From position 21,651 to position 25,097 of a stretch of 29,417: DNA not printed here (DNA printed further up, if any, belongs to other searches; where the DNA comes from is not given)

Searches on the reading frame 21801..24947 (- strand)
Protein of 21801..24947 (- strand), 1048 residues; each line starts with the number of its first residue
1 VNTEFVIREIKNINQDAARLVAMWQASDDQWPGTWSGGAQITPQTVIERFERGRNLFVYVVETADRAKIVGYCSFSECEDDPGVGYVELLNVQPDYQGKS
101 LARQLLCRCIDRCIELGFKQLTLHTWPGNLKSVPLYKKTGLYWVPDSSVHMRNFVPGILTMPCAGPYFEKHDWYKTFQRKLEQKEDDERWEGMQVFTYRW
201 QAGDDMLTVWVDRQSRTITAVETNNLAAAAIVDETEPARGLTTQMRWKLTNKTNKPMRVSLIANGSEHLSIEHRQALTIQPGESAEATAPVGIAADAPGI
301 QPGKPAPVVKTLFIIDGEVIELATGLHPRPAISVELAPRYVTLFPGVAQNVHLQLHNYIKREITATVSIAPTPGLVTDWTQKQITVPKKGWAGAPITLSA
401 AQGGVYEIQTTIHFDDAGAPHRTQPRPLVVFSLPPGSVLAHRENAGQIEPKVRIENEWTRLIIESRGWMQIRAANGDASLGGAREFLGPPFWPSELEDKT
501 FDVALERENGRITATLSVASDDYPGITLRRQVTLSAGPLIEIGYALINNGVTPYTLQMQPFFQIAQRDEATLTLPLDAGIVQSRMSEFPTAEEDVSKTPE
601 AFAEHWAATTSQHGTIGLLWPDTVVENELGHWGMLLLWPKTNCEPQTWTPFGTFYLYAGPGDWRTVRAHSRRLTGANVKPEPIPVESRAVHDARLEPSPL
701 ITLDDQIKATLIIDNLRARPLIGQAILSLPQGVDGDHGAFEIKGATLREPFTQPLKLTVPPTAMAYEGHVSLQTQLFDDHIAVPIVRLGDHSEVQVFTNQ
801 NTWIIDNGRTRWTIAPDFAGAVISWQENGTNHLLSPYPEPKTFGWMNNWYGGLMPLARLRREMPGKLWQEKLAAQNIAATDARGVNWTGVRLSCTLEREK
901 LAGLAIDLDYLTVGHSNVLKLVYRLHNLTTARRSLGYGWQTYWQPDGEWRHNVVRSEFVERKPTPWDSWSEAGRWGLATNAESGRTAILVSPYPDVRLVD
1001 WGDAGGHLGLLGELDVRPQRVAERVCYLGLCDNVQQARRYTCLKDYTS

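Call 10: search_protein_families(library=pfam, proteins=[window:21801-24947:-], max_evalue=0.01)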
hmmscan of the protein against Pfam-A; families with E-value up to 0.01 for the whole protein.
window:21801-24947:- (1048 aa): 6 families
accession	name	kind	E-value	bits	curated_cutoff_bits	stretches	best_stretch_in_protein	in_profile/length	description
PF00583.31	Acetyltransf_1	-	1.4e-15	58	20.7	1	22-140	3-115/116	Acetyltransferase (GNAT) family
PF13302.13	Acetyltransf_3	-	2.7e-08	35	25.4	1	14-141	9-137/138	Acetyltransferase (GNAT) domain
PF13673.13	Acetyltransf_10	-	6.7e-08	33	23.6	1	40-140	16-106/128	Acetyltransferase (GNAT) domain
PF13508.13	Acetyltransf_7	-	4.1e-07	30.7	27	1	58-140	5-81/84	Acetyltransferase (GNAT) domain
PF11614.14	FixG_C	-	2.2e-06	28.3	25.6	1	247-297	37-89/119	IG-like fold at C-terminal of FixG, putative oxidoreductase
PF08445.16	FR47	-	0.0045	17.4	22.1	0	77-140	15-76/86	FR47-like protein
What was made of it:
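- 21801..24947 (-): Regulated gene: 1048-aa GNAT-fusion protein (GTG start). Pfam GNAT at residues 22-140 (call 10).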

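Call 11: find_related_loci(query=window:21801-24947:-, collection=genome_contigs, flank=4000)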
Query window:21801-24947:- (1048 aa) in genome_contigs; peptide patterns used: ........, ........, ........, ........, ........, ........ (x = any residue, [..] = any of these).
28 stretches matched a pattern; 7 encode a relative of the query (tblastn E <= 1e-3); 7 distinct loci.
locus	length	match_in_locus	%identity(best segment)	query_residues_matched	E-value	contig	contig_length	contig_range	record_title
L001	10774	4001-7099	62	4-1046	0e+0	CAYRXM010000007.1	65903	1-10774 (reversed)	MAG TPA_asm: uncultured Anaerolineae bacterium isolate binchicken_co43_70 genome assembly, contig: NODE_486_length_65903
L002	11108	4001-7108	60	1-1046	0e+0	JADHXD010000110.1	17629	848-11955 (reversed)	MAG: Anaerolineae bacterium isolate BS750m-G44 BS-750m-C5089, whole genome shotgun sequence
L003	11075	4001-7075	31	14-1046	2e-153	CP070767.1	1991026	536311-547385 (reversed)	MAG: Methanobacteriota archaeon isolate bin24 chromosome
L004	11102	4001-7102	30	5-1046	4e-149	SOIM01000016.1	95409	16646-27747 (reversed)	MAG: Methanomassiliicoccales archaeon isolate E29_bin30 NODE_9_length_95409_cov_10.872559, whole genome shotgun sequence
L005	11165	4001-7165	31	1-1045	4e-149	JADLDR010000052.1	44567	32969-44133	MAG: Armatimonadota bacterium isolate SJ283 c_000000231742, whole genome shotgun sequence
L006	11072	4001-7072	31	17-1047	8e-147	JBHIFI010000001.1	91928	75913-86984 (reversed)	MAG: Thermoplasmata archaeon isolate b1.sp2_bin.58 NODE_11_length_91928_cov_9.089460, whole genome shotgun sequence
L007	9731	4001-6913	30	4-1044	2e-137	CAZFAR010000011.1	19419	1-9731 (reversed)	MAG TPA_asm: uncultured Thermococci archaeon isolate binchicken_co383_170 genome assembly, contig: NODE_760_length_19419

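Call 16: find_homologous_proteins(query=window:21801-24947:-, max_evalue=1e-50)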
Query window:21801-24947:- (1048 aa): 116 proteins with E <= 1e-50 among 8000 candidates.
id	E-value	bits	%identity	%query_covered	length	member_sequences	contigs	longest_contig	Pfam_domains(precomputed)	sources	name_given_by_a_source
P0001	0.0e+0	2464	100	100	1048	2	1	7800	PF11614.15,PF13673.14,PF13302.14,PF13508.14,PF00583.32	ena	-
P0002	0.0e+0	1658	67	100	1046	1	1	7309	PF11614.15,PF13673.14,PF13302.14,PF13508.14,PF00583.32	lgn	-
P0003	0.0e+0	1602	68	94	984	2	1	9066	PF13673.14,PF13302.14,PF13508.14,PF00583.32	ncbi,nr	ncbi:MAG: GNAT family N-acetyltransferase, partial [Anaerolineae bacterium]|nr:GNAT family N-acetylt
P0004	0.0e+0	1535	63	100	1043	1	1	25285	PF00583.32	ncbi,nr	ncbi:MAG: GNAT family N-acetyltransferase [Anaerolineae bacterium]|nr:GNAT family N-acetyltransferas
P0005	0.0e+0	1492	62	100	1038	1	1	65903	PF00583.32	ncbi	-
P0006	0.0e+0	1479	60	100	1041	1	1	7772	PF13673.14,PF13302.14,PF13508.14,PF08445.17,PF00583.32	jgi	jgi:RimJ/RimL family protein N-acetyltransferase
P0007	0.0e+0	1458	60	100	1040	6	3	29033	PF13673.14,PF13302.14,PF13508.14,PF08445.17,PF00583.32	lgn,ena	-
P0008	0.0e+0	1454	60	100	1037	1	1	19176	PF13673.14,PF13302.14,PF13508.14,PF00583.32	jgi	jgi:RimJ/RimL family protein N-acetyltransferase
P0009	0.0e+0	1441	59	99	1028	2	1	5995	PF00583.32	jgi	jgi:ribosomal protein S18 acetylase RimI-like enzyme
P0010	0.0e+0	1432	59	99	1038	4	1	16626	PF13673.14,PF13302.14,PF13508.14,PF00583.32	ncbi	-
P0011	0.0e+0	1422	58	100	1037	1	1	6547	PF11614.15,PF13673.14,PF13302.14,PF13508.14,PF08445.17,PF00583.32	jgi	jgi:RimJ/RimL family protein N-acetyltransferase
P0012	0.0e+0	1420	59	100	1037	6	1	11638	PF11614.15,PF13673.14,PF13302.14,PF13508.14,PF00583.32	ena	-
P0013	0.0e+0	1413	58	100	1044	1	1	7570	PF11614.15,PF13673.14,PF13302.14,PF13508.14,PF08445.17,PF00583.32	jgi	jgi:RimJ/RimL family protein N-acetyltransferase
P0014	0.0e+0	1411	59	100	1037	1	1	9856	PF13673.14,PF13302.14,PF13508.14,PF00583.32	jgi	jgi:RimJ/RimL family protein N-acetyltransferase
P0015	0.0e+0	1388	58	100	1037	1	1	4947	PF13673.14,PF13302.14,PF13508.14,PF00583.32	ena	-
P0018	0.0e+0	1372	56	100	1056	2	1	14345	PF13673.14,PF13302.14,PF13508.14,PF00583.32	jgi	jgi:GNAT superfamily N-acetyltransferase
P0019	0.0e+0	1344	56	100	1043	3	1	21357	PF13673.14,PF13480.14,PF13302.14,PF13508.14,PF00583.32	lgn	-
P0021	0.0e+0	1333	56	100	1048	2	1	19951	PF11614.15,PF13673.14,PF13302.14,PF13508.14,PF00583.32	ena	-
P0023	0.0e+0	1310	54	100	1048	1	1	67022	PF13673.14,PF13302.14,PF13508.14,PF00583.32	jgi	jgi:ribosomal protein S18 acetylase RimI-like enzyme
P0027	0.0e+0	1265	53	100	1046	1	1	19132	PF11614.15,PF13673.14,PF13302.14,PF13508.14,PF08445.17,PF00583.32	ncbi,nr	ncbi:MAG: GNAT family N-acetyltransferase [Anaerolineae bacterium]|nr:GNAT family N-acetyltransferas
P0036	0.0e+0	1223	52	100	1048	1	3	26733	PF13673.14,PF13480.14,PF13508.14,PF00583.32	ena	-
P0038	0.0e+0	1209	51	100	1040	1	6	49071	PF13673.14,PF13302.14,PF13508.14,PF00583.32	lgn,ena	-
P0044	0.0e+0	1163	50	100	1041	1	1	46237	PF13673.14,PF13480.14,PF13302.14,PF13508.14,PF13527.14,PF00583.32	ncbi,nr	ncbi:MAG: GNAT family N-acetyltransferase [Anaerolineae bacterium]|nr:GNAT family N-acetyltransferas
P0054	3.1e-252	858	40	100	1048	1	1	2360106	PF13673.14,PF13508.14,PF00583.32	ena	-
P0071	8.0e-226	771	38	99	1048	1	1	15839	PF13673.14,PF13302.14,PF13508.14,PF00583.32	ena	-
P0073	1.3e-221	757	37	98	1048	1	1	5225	PF13673.14,PF13302.14,PF13508.14,PF00583.32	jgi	jgi:GNAT superfamily N-acetyltransferase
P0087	8.9e-189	648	35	100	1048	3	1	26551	PF13508.14,PF00583.32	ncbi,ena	-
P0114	6.3e-84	301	26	97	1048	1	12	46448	PF13673.14,PF13508.14,PF00583.32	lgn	-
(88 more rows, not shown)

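Call 17: find_encoding_contigs(protein=P0002, flank=2500, max_places=2)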
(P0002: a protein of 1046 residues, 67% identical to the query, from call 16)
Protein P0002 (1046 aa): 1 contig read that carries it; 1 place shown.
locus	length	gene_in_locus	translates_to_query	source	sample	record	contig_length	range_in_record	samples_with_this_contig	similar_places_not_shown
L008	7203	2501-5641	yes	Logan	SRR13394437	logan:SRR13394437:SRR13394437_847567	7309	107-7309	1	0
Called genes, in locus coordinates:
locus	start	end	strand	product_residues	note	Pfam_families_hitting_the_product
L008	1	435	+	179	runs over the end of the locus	?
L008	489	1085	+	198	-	PF13472:Lipase_GDSL_2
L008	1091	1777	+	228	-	-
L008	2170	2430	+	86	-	-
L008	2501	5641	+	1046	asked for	PF00583:Acetyltransf_1, PF13302:Acetyltransf_3, PF13673:Acetyltransf_10, PF13508:Acetyltransf_7 (weak), PF11614:FixG_C (faint)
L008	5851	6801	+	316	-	PF00701:DHDPS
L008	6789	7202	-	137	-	?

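Call 18: find_encoding_contigs(protein=P0004, flank=2500, max_places=2)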
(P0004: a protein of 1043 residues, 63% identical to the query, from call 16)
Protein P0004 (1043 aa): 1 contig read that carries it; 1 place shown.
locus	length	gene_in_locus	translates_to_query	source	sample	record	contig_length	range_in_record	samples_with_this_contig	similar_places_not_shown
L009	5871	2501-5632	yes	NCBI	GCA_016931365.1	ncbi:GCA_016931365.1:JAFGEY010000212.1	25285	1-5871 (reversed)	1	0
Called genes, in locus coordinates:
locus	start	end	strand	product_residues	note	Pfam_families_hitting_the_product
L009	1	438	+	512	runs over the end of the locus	PF02310:B12-binding, PF04055:Radical_SAM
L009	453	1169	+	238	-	-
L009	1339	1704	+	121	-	-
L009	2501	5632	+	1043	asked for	PF00583:Acetyltransf_1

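Call 19: find_encoding_contigs(protein=P0007, flank=2500, max_places=3)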
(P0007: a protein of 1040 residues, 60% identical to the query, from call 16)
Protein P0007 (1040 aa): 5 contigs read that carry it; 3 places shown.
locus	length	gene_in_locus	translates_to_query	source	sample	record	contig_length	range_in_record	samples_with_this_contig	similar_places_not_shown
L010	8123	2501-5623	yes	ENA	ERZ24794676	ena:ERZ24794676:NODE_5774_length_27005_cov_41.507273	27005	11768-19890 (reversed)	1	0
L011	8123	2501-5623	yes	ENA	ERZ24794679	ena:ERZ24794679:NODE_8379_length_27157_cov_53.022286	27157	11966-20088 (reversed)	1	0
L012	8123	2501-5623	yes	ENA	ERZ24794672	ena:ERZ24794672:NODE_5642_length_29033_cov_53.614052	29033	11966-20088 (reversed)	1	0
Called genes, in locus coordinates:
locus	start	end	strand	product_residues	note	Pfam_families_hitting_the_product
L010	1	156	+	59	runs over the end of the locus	-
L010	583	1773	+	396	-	PF00083:Sugar_tr (weak), PF12832:MFS_1_like, PF07690:MFS_1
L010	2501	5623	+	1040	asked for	PF00583:Acetyltransf_1, PF13302:Acetyltransf_3, PF13508:Acetyltransf_7, PF13673:Acetyltransf_10, PF08445:FR47 (weak)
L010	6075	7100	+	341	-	PF01979:Amidohydro_1, PF12890:DHOase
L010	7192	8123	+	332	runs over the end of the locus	PF02729:OTCace_N, PF00185:OTCace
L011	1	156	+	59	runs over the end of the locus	-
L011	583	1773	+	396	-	PF00083:Sugar_tr (weak), PF12832:MFS_1_like, PF07690:MFS_1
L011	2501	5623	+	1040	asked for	PF00583:Acetyltransf_1, PF13302:Acetyltransf_3, PF13508:Acetyltransf_7, PF13673:Acetyltransf_10, PF08445:FR47 (weak)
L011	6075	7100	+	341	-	PF01979:Amidohydro_1, PF12890:DHOase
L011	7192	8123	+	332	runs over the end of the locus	PF02729:OTCace_N, PF00185:OTCace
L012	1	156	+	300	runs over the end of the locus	PF13580:SIS_2, PF22198:GKRP_SIS_2 (weak), PF22645:GKRP_SIS_N, PF01380:SIS, PF20741:GKRP-like_C (faint)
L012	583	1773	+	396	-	PF00083:Sugar_tr (weak), PF12832:MFS_1_like, PF07690:MFS_1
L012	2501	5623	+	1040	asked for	PF00583:Acetyltransf_1, PF13302:Acetyltransf_3, PF13508:Acetyltransf_7, PF13673:Acetyltransf_10, PF08445:FR47 (weak)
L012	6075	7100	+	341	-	PF01979:Amidohydro_1, PF12890:DHOase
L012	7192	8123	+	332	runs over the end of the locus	PF02729:OTCace_N, PF00185:OTCace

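Call 23: find_encoding_contigs(protein=P0008, flank=2500, max_places=1)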
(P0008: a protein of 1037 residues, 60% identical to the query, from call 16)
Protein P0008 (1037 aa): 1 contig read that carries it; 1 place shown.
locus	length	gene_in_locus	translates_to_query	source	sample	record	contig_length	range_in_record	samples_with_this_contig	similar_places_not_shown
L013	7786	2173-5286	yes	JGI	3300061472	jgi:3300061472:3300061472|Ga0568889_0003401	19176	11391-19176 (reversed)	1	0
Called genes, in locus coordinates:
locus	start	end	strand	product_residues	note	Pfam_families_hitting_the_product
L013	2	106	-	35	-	?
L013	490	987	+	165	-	PF14512:TM1586_NiRdase, PF00881:Nitroreductase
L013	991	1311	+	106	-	PF07978:NIPSNAP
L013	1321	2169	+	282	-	PF01370:Epimerase (weak)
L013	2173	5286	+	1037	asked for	PF00583:Acetyltransf_1, PF13302:Acetyltransf_3, PF13508:Acetyltransf_7 (weak), PF13673:Acetyltransf_10 (faint)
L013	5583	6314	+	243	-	PF26390:MamS_MamX (weak)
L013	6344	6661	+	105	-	PF14358:DUF4405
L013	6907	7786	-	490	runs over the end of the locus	-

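Call 24: find_encoding_contigs(protein=P0018, flank=2500, max_places=1)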
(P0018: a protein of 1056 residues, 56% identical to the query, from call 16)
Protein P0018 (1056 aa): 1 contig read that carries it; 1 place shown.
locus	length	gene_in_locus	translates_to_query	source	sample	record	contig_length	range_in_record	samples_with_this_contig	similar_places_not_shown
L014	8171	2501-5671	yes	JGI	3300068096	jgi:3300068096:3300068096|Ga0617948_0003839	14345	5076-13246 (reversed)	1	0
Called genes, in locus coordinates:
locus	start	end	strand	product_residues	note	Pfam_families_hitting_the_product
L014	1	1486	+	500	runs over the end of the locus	PF02310:B12-binding, PF04055:Radical_SAM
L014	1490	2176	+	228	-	-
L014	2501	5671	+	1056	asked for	PF00583:Acetyltransf_1, PF13302:Acetyltransf_3 (weak), PF13508:Acetyltransf_7, PF13673:Acetyltransf_10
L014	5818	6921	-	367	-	PF02615:Ldh_2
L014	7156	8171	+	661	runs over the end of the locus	-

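Call 25: find_encoding_contigs(protein=P0019, flank=2500, max_places=1)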
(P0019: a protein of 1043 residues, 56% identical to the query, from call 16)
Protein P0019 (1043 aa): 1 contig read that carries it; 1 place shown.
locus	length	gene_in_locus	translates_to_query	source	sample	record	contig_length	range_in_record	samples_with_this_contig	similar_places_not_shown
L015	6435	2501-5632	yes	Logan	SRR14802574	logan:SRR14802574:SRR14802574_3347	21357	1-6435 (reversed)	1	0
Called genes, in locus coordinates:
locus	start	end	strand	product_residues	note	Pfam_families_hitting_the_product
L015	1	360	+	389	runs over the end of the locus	PF13439:Glyco_transf_4, PF20706:GT4-conflict, PF00534:Glycos_transf_1, PF13692:Glyco_trans_1_4, PF13524:Glyco_trans_1_2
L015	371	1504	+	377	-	PF01078:Mg_chelatase (faint), PF07728:AAA_5 (faint), PF00493:MCM (weak), PF17863:AAA_lid_2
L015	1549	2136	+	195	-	-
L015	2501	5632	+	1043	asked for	PF00583:Acetyltransf_1, PF13302:Acetyltransf_3, PF13480:Acetyltransf_6 (faint), PF13508:Acetyltransf_7, PF13673:Acetyltransf_10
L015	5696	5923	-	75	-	PF21344:Zn_ribbon_LysW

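Call 26: find_encoding_contigs(protein=P0021, flank=2500, max_places=1)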
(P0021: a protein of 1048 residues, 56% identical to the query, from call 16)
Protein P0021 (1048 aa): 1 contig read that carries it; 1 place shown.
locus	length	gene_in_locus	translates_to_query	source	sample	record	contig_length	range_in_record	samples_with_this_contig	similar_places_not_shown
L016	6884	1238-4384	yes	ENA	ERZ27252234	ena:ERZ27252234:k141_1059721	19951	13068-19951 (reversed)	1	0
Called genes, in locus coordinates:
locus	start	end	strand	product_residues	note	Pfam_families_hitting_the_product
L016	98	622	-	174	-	PF02469:Fasciclin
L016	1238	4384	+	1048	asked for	PF00583:Acetyltransf_1, PF13302:Acetyltransf_3 (weak), PF13508:Acetyltransf_7 (weak), PF13673:Acetyltransf_10 (weak), PF11614:FixG_C (faint)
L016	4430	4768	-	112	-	-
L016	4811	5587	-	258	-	PF23023:Anti-Pycsar_Apyc1 (faint), PF00753:Lactamase_B (weak), PF12706:Lactamase_B_2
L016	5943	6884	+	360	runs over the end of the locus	PF01208:URO-D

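Call 27: find_encoding_contigs(protein=P0023, flank=2500, max_places=1)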
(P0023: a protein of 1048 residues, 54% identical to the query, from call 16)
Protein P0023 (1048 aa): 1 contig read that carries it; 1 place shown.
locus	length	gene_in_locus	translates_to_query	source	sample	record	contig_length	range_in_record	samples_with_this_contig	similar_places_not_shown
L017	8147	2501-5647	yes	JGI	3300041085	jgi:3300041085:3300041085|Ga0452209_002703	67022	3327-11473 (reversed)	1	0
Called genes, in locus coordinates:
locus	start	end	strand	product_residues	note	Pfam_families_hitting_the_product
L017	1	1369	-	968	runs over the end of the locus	PF00005:ABC_tran (faint), PF02463:SMC_N (faint), PF13191:AAA_16 (faint), PF13555:AAA_29 (faint), PF20703:nSTAND1 (faint), PF17760:UvrA_inter, PF17755:UvrA_DNA-bind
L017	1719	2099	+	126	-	-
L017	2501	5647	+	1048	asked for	PF00583:Acetyltransf_1, PF13302:Acetyltransf_3 (weak), PF13673:Acetyltransf_10, PF13508:Acetyltransf_7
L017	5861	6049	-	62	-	-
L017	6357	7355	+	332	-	PF01073:3Beta_HSD, PF01370:Epimerase, PF02719:Polysacc_synt_2 (faint), PF07993:NAD_binding_4 (faint), PF13460:NAD_binding_10, PF16363:GDP_Man_Dehyd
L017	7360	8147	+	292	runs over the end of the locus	PF01156:IU_nuc_hydro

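Call 33: find_encoding_contigs(protein=P0027, flank=2500, max_places=1)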
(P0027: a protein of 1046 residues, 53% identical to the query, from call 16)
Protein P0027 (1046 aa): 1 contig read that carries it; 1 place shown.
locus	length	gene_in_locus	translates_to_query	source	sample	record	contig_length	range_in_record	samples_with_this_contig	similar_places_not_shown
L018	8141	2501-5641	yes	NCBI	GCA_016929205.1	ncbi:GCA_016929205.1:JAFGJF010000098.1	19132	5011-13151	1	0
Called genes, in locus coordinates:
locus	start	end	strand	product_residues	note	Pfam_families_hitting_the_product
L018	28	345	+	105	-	-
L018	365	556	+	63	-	-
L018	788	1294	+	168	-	-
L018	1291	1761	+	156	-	PF00583:Acetyltransf_1, PF13673:Acetyltransf_10, PF13508:Acetyltransf_7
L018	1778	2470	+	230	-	-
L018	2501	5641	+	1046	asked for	PF00583:Acetyltransf_1, PF13302:Acetyltransf_3, PF13508:Acetyltransf_7, PF13673:Acetyltransf_10, PF08445:FR47 (weak), PF11614:FixG_C (faint)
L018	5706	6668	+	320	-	-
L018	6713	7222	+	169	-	PF06445:GyrI-like (weak), PF14526:Cass2 (weak)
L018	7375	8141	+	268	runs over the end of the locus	PF06445:GyrI-like, PF14526:Cass2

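Call 34: find_encoding_contigs(protein=P0038, flank=2500, max_places=1)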
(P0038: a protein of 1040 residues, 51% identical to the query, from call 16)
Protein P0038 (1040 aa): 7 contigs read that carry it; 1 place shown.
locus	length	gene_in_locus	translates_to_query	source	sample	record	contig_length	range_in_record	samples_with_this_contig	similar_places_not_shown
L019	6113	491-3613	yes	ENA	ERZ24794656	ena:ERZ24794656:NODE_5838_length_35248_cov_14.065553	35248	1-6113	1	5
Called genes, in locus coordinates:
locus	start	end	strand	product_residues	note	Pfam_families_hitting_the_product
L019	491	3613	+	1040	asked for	PF00583:Acetyltransf_1, PF13302:Acetyltransf_3 (weak), PF13508:Acetyltransf_7, PF13673:Acetyltransf_10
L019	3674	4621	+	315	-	PF00583:Acetyltransf_1 (weak), PF13508:Acetyltransf_7 (weak)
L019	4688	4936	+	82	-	-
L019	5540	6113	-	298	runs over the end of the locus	PF00701:DHDPS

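Call 35: find_encoding_contigs(protein=P0044, flank=2500, max_places=1)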
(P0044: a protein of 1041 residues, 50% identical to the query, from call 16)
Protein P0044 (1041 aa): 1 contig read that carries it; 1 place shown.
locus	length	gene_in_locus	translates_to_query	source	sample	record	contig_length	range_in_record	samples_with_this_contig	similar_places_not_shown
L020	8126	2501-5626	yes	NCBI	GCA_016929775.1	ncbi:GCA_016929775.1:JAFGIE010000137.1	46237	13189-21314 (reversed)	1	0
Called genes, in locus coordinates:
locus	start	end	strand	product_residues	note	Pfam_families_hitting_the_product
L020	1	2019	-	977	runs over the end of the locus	PF00005:ABC_tran (faint), PF02463:SMC_N (faint), PF13191:AAA_16 (faint), PF13555:AAA_29 (faint), PF20703:nSTAND1 (faint), PF17760:UvrA_inter, PF17755:UvrA_DNA-bind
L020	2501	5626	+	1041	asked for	PF00583:Acetyltransf_1, PF13302:Acetyltransf_3 (faint), PF13480:Acetyltransf_6 (faint), PF13527:Acetyltransf_9 (weak), PF13508:Acetyltransf_7, PF13673:Acetyltransf_10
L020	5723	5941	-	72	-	PF21344:Zn_ribbon_LysW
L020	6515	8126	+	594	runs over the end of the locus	PF02254:TrkA_N, PF02026:RyR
